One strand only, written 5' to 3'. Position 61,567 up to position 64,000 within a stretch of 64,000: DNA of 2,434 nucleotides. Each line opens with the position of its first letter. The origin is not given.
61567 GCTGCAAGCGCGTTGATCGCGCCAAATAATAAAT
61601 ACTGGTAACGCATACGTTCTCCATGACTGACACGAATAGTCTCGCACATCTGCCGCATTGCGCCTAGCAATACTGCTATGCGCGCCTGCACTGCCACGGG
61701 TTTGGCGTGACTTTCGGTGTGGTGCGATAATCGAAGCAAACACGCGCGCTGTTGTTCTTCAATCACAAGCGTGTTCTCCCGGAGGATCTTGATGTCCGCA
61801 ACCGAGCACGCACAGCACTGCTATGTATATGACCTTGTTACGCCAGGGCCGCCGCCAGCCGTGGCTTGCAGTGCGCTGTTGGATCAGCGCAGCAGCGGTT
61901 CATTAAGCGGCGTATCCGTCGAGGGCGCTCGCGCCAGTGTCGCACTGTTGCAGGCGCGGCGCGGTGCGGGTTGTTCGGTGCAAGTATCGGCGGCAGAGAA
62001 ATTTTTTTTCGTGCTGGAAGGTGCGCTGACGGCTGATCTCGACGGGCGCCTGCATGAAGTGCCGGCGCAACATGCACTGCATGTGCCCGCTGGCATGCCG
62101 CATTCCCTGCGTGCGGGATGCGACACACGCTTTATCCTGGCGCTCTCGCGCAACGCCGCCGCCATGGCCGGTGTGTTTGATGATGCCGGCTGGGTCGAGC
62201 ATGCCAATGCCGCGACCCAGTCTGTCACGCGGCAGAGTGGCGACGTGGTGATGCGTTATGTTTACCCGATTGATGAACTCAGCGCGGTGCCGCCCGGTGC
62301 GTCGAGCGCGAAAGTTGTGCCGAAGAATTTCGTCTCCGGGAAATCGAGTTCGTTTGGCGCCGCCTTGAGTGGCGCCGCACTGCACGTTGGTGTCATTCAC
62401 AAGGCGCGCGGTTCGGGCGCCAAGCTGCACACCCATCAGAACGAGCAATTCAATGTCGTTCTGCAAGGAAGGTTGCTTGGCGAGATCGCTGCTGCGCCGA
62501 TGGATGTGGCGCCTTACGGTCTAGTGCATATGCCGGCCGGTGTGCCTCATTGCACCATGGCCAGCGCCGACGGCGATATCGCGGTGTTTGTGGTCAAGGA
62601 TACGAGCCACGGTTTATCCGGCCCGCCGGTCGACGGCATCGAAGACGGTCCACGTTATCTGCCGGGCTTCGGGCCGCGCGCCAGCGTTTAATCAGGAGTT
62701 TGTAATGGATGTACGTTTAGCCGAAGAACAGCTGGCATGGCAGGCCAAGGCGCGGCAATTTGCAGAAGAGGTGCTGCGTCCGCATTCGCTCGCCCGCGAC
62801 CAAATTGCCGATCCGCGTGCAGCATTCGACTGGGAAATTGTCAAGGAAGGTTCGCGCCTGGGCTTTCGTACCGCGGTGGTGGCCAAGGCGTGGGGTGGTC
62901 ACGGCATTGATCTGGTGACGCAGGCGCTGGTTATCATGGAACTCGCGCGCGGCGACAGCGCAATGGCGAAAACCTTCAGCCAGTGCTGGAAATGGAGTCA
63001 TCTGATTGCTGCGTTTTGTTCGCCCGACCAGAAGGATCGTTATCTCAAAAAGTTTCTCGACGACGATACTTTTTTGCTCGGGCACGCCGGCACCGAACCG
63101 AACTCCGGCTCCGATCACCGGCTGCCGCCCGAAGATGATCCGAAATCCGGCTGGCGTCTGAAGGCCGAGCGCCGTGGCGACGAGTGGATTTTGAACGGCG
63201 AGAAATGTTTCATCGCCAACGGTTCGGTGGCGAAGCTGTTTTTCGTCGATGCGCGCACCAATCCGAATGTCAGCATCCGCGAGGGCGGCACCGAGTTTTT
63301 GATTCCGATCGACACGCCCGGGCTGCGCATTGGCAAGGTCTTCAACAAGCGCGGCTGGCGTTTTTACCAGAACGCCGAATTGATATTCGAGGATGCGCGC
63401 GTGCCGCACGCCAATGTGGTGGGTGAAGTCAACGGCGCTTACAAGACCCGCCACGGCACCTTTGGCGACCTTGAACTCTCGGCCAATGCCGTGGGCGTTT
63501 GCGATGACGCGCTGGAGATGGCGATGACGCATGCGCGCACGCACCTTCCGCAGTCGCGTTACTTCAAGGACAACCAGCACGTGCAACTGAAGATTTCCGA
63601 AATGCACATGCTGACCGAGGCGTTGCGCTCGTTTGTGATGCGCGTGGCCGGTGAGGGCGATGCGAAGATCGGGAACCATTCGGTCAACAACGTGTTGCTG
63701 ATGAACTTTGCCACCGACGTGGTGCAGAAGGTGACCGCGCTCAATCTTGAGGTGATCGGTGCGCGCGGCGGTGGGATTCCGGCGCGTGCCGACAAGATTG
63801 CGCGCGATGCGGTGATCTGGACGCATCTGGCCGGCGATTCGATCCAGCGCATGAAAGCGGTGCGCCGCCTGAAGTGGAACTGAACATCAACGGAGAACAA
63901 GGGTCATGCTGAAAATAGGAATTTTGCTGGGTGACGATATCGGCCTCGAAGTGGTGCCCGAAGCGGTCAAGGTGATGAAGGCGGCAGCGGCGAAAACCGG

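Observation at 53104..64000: Accessory carboxylate-catabolic island: orphan Bug binding proteins, a Dml/DmdAB-like lyase-hydratase trio, bicupins, ACAD and an IPMDH-like dehydrogenase, with no membrane transporter or classical regulator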

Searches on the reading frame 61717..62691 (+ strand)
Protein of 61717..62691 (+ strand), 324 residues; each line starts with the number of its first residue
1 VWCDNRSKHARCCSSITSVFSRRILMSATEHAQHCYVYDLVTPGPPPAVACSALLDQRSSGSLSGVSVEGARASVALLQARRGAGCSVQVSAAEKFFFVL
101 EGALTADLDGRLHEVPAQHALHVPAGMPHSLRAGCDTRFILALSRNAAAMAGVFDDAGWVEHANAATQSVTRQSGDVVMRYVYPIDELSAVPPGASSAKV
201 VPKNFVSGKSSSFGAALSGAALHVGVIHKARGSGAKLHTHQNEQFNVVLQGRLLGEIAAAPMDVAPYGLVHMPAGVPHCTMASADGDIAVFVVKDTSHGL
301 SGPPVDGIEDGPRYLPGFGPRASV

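Call 4: search_protein_families(library=pfam, proteins=[window:61717-62691:+])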
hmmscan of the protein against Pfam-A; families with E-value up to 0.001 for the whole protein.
window:61717-62691:+ (324 aa): 3 families
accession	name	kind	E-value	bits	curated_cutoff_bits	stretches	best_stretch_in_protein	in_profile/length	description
PF07883.17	Cupin_2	-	2.2e-15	56.5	27.2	2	93-133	18-58/70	Cupin domain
PF00190.28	Cupin_1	-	5e-05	23.4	22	0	227-297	38-116/151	Cupin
PF02311.25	AraC_binding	-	0.00016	21.8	21.1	0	98-162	28-93/135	AraC-like ligand binding domain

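Call 5: search_protein_families(library=ncbifam, proteins=[window:61717-62691:+])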
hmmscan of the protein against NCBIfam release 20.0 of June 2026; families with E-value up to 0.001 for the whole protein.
window:61717-62691:+ (324 aa): 1 family
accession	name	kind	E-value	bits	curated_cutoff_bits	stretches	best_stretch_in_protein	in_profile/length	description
TIGR03214.2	ura-cupin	equivalog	2.4e-06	27.2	200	1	70-169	44-146/249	(S)-ureidoglycine aminohydrolase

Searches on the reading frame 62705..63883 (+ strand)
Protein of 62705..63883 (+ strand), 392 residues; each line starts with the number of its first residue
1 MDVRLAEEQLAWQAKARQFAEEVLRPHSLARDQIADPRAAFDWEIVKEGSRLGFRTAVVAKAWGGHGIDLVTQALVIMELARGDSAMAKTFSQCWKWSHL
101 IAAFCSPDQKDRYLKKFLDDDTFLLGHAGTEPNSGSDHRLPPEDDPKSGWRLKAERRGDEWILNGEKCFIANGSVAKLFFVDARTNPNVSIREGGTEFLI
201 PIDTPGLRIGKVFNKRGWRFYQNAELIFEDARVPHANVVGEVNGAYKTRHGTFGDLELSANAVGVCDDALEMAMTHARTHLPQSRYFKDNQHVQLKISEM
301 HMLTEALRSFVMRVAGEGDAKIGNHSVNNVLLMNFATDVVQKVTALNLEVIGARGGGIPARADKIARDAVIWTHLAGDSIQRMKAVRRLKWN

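Call 10: find_encoding_contigs(protein=window:62705-63883:+, flank=10000, max_places=4)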
Protein window:62705-63883:+ (392 aa): 6 contigs read that carry it; 4 places shown.
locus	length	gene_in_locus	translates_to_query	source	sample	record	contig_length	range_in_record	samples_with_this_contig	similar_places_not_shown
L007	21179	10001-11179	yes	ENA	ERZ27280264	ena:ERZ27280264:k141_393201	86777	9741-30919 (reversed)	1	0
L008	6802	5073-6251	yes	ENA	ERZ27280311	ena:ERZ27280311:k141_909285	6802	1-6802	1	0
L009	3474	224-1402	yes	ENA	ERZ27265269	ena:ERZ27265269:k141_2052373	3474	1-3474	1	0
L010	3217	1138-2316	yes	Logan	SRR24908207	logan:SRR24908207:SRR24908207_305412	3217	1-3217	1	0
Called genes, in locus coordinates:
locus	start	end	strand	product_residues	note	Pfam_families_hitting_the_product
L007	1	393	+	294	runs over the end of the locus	PF01497:Peripla_BP_2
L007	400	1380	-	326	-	PF03401:TctC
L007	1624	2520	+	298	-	PF13714:PEP_mutase, PF00463:ICL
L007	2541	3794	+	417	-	PF00330:Aconitase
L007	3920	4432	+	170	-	PF00694:Aconitase_C (weak)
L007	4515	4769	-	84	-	-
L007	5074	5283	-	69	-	PF00313:CSD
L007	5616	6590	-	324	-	PF03401:TctC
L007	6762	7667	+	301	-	PF02311:AraC_binding (faint), PF07883:Cupin_2 (weak), PF12973:Cupin_7 (faint), PF07883:Cupin_2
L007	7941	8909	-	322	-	PF03401:TctC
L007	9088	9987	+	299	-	PF07883:Cupin_2 (weak)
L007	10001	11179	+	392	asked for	PF02771:Acyl-CoA_dh_N, PF02770:Acyl-CoA_dh_M, PF00441:Acyl-CoA_dh_1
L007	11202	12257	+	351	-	PF00180:Iso_dh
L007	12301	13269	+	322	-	PF03401:TctC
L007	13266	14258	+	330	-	PF03401:TctC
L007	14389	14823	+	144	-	PF03928:HbpS-like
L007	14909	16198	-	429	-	PF04577:Glyco_transf_61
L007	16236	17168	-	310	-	PF00701:DHDPS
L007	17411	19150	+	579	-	PF00920:ILVD_EDD_N, PF24877:ILV_EDD_C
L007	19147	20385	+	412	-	PF05977:MFS_3, PF07690:MFS_1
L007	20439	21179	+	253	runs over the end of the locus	PF03328:HpcH_HpaI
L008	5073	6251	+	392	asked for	PF02771:Acyl-CoA_dh_N, PF02770:Acyl-CoA_dh_M, PF00441:Acyl-CoA_dh_1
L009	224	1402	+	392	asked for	PF02771:Acyl-CoA_dh_N, PF02770:Acyl-CoA_dh_M, PF00441:Acyl-CoA_dh_1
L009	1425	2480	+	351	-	PF00180:Iso_dh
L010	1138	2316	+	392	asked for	PF02771:Acyl-CoA_dh_N, PF02770:Acyl-CoA_dh_M, PF00441:Acyl-CoA_dh_1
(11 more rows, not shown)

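Call 31: search_solved_structures(query=window:62705-63883:+, max_evalue=1e-20)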
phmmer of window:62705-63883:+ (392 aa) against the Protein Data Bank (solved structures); distinct sequences matched with E-value up to 1e-20: 38.
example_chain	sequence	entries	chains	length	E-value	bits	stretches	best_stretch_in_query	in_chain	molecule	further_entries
3mdd_A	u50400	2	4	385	8.1e-38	133.7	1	4-383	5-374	MEDIUM CHAIN ACYL-COA DEHYDROGENASE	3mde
1udy_A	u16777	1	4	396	9e-38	133.6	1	4-383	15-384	Acyl-CoA dehydrogenase, medium-chain specific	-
1egc_A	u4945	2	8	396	1.1e-36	130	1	5-386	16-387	MEDIUM CHAIN ACYL-COA DEHYDROGENASE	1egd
1ege_A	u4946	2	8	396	1.3e-36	129.7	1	5-386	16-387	MEDIUM CHAIN ACYL-COA DEHYDROGENASE | Acyl-CoA dehydrogenase, medium-chain specific, mitochondrial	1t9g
2a1t_A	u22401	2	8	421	1.6e-36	129.4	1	5-386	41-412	Acyl-CoA dehydrogenase, medium-chain specific, mitochondrial precursor | Medium-chain specific acyl-CoA dehydrogenase, mitochondrial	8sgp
4p13_A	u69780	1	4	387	1.7e-36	129.4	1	5-386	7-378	Medium-chain specific acyl-CoA dehydrogenase, mitochondrial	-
7p98_A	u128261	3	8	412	1.3e-35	126.4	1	6-387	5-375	Short-chain acyl-CoA dehydrogenase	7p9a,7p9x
7w0j_A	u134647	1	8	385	4.3e-34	121.4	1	5-389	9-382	Acyl-CoA dehydrogenase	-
8i4p_A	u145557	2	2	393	4.5e-34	121.4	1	5-389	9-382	Acyl-CoA dehydrogenase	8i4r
3pfd_A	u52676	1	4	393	1.9e-33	119.3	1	4-385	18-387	Acyl-CoA dehydrogenase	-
5lnx_A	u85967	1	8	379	1.9e-33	119.3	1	5-383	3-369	Acyl-CoA dehydrogenase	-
4l1f_A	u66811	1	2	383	4.6e-33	118.1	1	1-377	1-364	Acyl-CoA dehydrogenase domain protein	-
4u83_A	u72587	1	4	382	8.2e-33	117.2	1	11-386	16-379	Acyl-CoA dehydrogenase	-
2dvl_A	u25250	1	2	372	6.6e-32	114.2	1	7-388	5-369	Acyl-CoA dehydrogenase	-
4n5f_A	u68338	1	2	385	8.1e-32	113.9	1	2-388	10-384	Putative acyl-CoA dehydrogenase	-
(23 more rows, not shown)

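Call 32: search_solved_structures(query=L007:11202-12257:+, max_evalue=1e-40)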
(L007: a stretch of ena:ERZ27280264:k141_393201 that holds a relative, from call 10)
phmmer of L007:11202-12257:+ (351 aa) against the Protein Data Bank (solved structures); distinct sequences matched with E-value up to 1e-40: 41.
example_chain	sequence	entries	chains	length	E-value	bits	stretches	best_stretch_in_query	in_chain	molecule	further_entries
3asj_A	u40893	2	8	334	2e-64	221.2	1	3-350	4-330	Homoisocitrate dehydrogenase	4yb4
1x0l_A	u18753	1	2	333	2.1e-64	221.2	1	3-350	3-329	Homoisocitrate dehydrogenase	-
3ah3_A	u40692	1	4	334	4.5e-63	216.7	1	3-350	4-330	Homoisocitrate dehydrogenase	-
6lky_A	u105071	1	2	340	1.1e-62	215.5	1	2-348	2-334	Putative isocitrate dehydrogenase, NAD-dependent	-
6ltf_A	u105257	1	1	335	9.9e-59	202.5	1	4-349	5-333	Isocitrate dehydrogenase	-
6m3s_A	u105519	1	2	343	1.1e-58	202.4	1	4-349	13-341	Isocitrate dehydrogenase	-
3flk_A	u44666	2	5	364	2.3e-53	184.8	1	3-348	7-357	Tartrate dehydrogenase/decarboxylase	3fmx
1wpw_A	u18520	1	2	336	2.6e-52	181.4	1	4-343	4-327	3-isopropylmalate dehydrogenase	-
4y1p_A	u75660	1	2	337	6e-52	180.2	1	4-349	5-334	3-isopropylmalate dehydrogenase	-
3u1h_A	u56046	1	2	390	1.3e-50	175.8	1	3-332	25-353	3-isopropylmalate dehydrogenase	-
3ty3_A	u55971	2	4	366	2.9e-48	168.1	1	3-349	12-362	Probable homoisocitrate dehydrogenase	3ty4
1vlc_A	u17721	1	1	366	5.8e-46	160.5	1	2-348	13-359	3-isopropylmalate dehydrogenase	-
3vml_A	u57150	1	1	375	1.2e-44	156.2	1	3-351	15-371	3-isopropylmalate dehydrogenase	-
2d1c_A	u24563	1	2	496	3.9e-44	154.5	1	4-336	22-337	Isocitrate dehydrogenase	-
1xac_A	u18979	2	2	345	4.1e-44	154.4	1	2-344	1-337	3-ISOPROPYLMALATE DEHYDROGENASE 2T2M6T S82R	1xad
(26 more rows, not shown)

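Call 50: search_protein_families(library=ncbifam, proteins=[window:62705-63883:+, L007:11202-12257:+, L007:14389-14823:+], max_evalue=0.01)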
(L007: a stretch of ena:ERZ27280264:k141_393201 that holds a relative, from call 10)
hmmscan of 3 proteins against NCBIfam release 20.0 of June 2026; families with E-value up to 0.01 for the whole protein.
window:62705-63883:+ (392 aa): 18 families
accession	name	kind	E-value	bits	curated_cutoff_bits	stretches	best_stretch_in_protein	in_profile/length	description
NF042972.1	AcrlCoAredClosAcrC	equivalog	2e-48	165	640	1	1-372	1-358/378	acryloyl-CoA reductase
NF053553.1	prodigi_MBC_PigA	equivalog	1.9e-36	126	500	1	1-319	1-309/381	prodigiosin MBC biosynthesis dehydrogenase PigA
NF043006.1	CyhCrbnylCoADH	equivalog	3.7e-35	121.6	650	1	16-387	15-373/380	cyclohexane-1-carbonyl-CoA dehydrogenase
NF045652.1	ProlPCPDhRedW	equivalog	4.2e-32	111.4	650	1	18-389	13-373/376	L-prolyl-[peptidyl-carrier protein] dehydrogenase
NF042439.1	SulpropCoADesulf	equivalog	6.9e-32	110.6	600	1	13-377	1-356/379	3-sulfinopropanoyl-CoA desulfinase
NF045552.1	GlutCoADH_Des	equivalog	8.1e-30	104.3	470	1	1-373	1-362/387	glutaryl-CoA dehydrogenase Acd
NF058590.1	AcCoDHFadEBacil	equivalog_domain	1.7e-29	102.8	600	1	5-324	21-326/586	acyl-CoA dehydrogenase FadE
TIGR03207.1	cyc_hxne_CoA_dh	equivalog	3.6e-28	98.3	575.35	1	5-335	1-317/372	cyclohexanecarboxyl-CoA dehydrogenase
NF008997.0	PRK12341.1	equivalog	2.2e-25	89.5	537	1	1-372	1-358/382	acyl-CoA dehydrogenase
TIGR03204.1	pimC_large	equivalog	1.2e-19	70.4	623.85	1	3-374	2-362/395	pimeloyl-CoA dehydrogenase large subunit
NF002885.1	PRK03354.1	equivalog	3.7e-18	65.7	540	1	36-368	33-351/378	crotonobetainyl-CoA dehydrogenase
NF052270.1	Staph_DH_FadE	equivalog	5.2e-17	61.7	600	1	74-367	89-367/400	acyl-CoA dehydrogenase FadE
TIGR04022.1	sulfur_SfnB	equivalog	3.7e-13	49.1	430.9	1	15-314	13-296/391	SfnB family sulfur acquisition oxidoreductase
NF043015.1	DibenthMonoxDszC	equivalog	4.4e-11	42.2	850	1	52-280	53-278/415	dibenzothiophene monooxygenase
TIGR03203.1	pimD_small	equivalog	1.5e-10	40.8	652.7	1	153-313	139-298/378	pimeloyl-CoA dehydrogenase small subunit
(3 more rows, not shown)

L007:11202-12257:+ (351 aa): 16 families
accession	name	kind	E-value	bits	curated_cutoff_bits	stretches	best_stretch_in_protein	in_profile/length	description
TIGR02088.1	LEU3_arch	subfamily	3.9e-85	285.9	409.8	1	6-347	3-323/324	isopropylmalate/isohomocitrate dehydrogenases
NF040626.1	AksF2_Meth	equivalog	9.9e-81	271.6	540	1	1-349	1-328/333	homoisocitrate dehydrogenase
NF006529.0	PRK08997.1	equivalog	3.9e-76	256.2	510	1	3-349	5-333/335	isocitrate dehydrogenase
TIGR02089.1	TTC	equivalog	2.9e-67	227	470.4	1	3-350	5-351/352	tartrate dehydrogenase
NF040619.1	AksF_Meth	equivalog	5.8e-64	216.3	500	1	1-345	1-341/343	homoisocitrate dehydrogenase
TIGR00175.1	mito_nad_idh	equivalog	7.3e-64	216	432.4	1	3-348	5-331/334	isocitrate dehydrogenase (NAD(+))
NF002898.0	PRK03437.1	equivalog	1.2e-61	208.9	393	1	2-350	5-344/347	3-isopropylmalate dehydrogenase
NF006673.0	PRK09222.1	equivalog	4.6e-59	200.7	509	1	3-313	6-304/482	NADP-dependent isocitrate dehydrogenase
NF006048.0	PRK08194.1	equivalog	3.9e-58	197.2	501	1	2-349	4-347/352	tartrate dehydrogenase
TIGR00169.1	leuB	equivalog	9.2e-57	192.6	353.2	1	3-347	1-345/349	3-isopropylmalate dehydrogenase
TIGR02924.1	ICDH_alpha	equivalog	7.7e-48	163.7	561.35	1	3-311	2-298/473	isocitrate dehydrogenase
NF040855.1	iso_homocit_dh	equivalog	1.6e-47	162.5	680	1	1-347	1-315/345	isocitrate--homoisocitrate dehydrogenase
TIGR00183.1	prok_nadp_idh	equivalog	5.1e-41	140.9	567.3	3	208-334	275-393/417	isocitrate dehydrogenase (NADP(+))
NF005425.0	PRK07006.1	equivalog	2.8e-38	131.8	490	2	208-333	275-392/416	NADP-dependent isocitrate dehydrogenase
NF005610.0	PRK07362.1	equivalog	5.1e-34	117.7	585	2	207-324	331-441/474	NADP-dependent isocitrate dehydrogenase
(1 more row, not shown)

L007:14389-14823:+ (144 aa): 0 families

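Call 63: find_homologous_proteins(query=window:62705-63883:+, max_evalue=1e-40)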
Query window:62705-63883:+ (392 aa): 2119 proteins with E <= 1e-40 among 7361 candidates; the best 120 are listed.
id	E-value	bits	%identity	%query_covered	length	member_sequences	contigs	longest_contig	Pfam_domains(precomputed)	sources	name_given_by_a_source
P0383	2.8e-263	891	98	100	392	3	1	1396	PF02770.25,PF00441.30,PF02771.22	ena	-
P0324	3.5e-242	821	90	100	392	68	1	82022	PF02770.25,PF00441.30,PF02771.22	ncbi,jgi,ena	jgi:alkylation response protein AidB-like acyl-CoA dehydrogenase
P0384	3.5e-242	821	90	100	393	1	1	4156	PF02770.25,PF00441.30,PF02771.22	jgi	jgi:alkylation response protein AidB-like acyl-CoA dehydrogenase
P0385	2.4e-240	815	90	100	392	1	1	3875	PF02770.25,PF00441.30,PF02771.22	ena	-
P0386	2.4e-226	769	86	100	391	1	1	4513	PF02770.25,PF00441.30,PF02771.22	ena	-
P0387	1.8e-224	763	83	100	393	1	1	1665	PF02770.25,PF00441.30,PF08028.17,PF02771.22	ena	-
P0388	5.3e-224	762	83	100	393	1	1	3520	PF02770.25,PF00441.30,PF08028.17,PF02771.22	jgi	-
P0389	2.1e-222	756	82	100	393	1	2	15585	PF02770.25,PF00441.30,PF08028.17,PF02771.22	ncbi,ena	-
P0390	4.3e-222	755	83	99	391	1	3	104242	PF02770.25,PF00441.30,PF08028.17,PF02771.22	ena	-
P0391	5.0e-222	755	82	100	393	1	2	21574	PF02770.25,PF00441.30,PF08028.17,PF02771.22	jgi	-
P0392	7.5e-222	754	82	100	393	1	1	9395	PF02770.25,PF00441.30,PF08028.17,PF02771.22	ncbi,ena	-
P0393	7.7e-222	754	82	100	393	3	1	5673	PF02770.25,PF00441.30,PF08028.17,PF02771.22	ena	-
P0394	8.4e-222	754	82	100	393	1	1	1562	PF02770.25,PF00441.30,PF08028.17,PF02771.22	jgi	-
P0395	1.7e-221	753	82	100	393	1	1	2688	PF02770.25,PF00441.30,PF08028.17,PF02771.22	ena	-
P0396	2.9e-221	753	82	100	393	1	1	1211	PF02770.25,PF00441.30,PF08028.17,PF02771.22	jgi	jgi:acyl-CoA dehydrogenase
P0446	6.0e-195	666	74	99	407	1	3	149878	PF02770.25,PF00441.30,PF02771.22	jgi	jgi:acyl-CoA dehydrogenase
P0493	1.6e-181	622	70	99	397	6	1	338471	PF02770.25,PF00441.30,PF02771.22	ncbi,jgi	jgi:acyl-CoA dehydrogenase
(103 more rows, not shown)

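Call 64: find_encoding_contigs(protein=P0390, flank=7000, max_places=1)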
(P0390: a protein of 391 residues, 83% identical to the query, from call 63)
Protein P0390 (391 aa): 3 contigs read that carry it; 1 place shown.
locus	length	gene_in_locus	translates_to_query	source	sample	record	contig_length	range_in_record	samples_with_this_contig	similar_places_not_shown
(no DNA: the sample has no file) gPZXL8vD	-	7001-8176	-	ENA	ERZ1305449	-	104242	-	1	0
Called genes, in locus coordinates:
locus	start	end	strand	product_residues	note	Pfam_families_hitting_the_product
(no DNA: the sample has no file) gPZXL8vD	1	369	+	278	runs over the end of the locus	PF04909:Amidohydro_2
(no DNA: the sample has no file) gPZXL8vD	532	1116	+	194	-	-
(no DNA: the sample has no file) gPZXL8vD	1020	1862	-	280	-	PF04909:Amidohydro_2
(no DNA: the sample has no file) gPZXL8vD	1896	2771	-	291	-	PF03446:NAD_binding_2, PF03807:F420_oxidored, PF14833:NAD_binding_11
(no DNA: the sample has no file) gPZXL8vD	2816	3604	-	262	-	PF00106:adh_short, PF00670:AdoHcyase_NAD (weak), PF08659:KR, PF23441:SDR, PF01370:Epimerase (weak), PF13561:adh_short_C2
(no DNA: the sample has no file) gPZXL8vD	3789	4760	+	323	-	PF03401:TctC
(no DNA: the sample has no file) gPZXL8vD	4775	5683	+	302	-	-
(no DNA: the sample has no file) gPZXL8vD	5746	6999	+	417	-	PF08309:LVIVD (weak)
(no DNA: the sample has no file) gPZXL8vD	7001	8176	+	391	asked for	PF02771:Acyl-CoA_dh_N, PF02770:Acyl-CoA_dh_M, PF00441:Acyl-CoA_dh_1, PF08028:Acyl-CoA_dh_2 (weak)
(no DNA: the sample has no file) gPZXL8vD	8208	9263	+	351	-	PF00180:Iso_dh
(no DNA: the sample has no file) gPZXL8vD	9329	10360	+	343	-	PF03401:TctC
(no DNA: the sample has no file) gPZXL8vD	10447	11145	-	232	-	PF01557:FAA_hydrolase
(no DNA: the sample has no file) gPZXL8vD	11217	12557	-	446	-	PF03972:MmgE_PrpD_N, PF19305:MmgE_PrpD_C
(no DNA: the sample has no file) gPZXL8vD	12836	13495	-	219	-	PF01510:Amidase_2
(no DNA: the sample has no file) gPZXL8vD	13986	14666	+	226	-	PF07589:PEP_exosort_dom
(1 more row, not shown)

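Call 65: find_encoding_contigs(protein=P0446, flank=7000, max_places=1)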
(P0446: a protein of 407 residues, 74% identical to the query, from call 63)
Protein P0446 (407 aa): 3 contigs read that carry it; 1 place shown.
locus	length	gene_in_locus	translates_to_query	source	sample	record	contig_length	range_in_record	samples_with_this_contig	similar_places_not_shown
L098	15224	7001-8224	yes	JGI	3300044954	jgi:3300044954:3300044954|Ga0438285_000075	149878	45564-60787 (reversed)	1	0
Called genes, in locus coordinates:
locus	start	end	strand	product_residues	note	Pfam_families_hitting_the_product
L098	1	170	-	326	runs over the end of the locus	PF02615:Ldh_2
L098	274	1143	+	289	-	PF27522:YDMC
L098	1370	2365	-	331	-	-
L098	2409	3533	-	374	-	-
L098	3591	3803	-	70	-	PF24696:UGSC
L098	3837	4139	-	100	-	PF24696:UGSC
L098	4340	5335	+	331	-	PF01515:PTA_PTB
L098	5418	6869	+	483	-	PF16655:PhoD_N, PF09423:PhoD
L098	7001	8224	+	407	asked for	PF02771:Acyl-CoA_dh_N, PF02770:Acyl-CoA_dh_M, PF00441:Acyl-CoA_dh_1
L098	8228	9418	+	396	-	PF02771:Acyl-CoA_dh_N, PF00441:Acyl-CoA_dh_1, PF08028:Acyl-CoA_dh_2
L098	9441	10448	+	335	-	PF03401:TctC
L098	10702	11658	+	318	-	PF03401:TctC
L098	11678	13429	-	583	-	PF02129:Peptidase_S15, PF08530:PepX_C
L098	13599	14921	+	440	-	PF13237:Fer4_10 (faint), PF13534:Fer4_17 (weak), PF13183:Fer4_8, PF02754:CCG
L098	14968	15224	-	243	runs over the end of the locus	-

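Call 66: find_encoding_contigs(protein=P0493, flank=7000, max_places=1)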
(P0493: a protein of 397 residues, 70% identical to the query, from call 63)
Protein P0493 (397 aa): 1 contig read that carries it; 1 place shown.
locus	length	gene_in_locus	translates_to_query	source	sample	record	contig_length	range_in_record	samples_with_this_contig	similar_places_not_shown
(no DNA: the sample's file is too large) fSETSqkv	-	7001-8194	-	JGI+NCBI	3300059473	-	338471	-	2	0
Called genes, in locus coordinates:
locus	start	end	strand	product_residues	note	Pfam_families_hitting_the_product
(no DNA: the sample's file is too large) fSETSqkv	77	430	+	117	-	-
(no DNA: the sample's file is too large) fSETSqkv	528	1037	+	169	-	PF20617:DUF6803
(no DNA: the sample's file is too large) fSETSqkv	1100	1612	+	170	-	PF03358:FMN_red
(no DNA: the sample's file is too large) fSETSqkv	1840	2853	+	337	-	PF03401:TctC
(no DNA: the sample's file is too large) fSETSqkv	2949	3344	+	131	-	PF07883:Cupin_2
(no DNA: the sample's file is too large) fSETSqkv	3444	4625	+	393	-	PF02771:Acyl-CoA_dh_N, PF02770:Acyl-CoA_dh_M, PF00441:Acyl-CoA_dh_1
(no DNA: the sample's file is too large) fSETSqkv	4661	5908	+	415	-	PF02771:Acyl-CoA_dh_N, PF02770:Acyl-CoA_dh_M (weak), PF00441:Acyl-CoA_dh_1, PF08028:Acyl-CoA_dh_2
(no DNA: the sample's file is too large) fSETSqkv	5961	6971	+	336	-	PF03401:TctC, PF12974:Phosphonate-bd (weak)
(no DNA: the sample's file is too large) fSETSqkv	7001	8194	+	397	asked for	PF02771:Acyl-CoA_dh_N, PF02770:Acyl-CoA_dh_M, PF00441:Acyl-CoA_dh_1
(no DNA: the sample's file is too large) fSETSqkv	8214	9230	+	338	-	PF03401:TctC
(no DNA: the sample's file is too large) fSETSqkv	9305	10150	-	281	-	PF04909:Amidohydro_2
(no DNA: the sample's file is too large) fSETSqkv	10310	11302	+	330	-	PF03401:TctC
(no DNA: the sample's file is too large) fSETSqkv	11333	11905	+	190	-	PF07298:NnrU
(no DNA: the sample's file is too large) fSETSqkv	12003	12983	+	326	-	PF03401:TctC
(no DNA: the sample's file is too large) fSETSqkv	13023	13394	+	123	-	PF12973:Cupin_7, PF07883:Cupin_2 (weak)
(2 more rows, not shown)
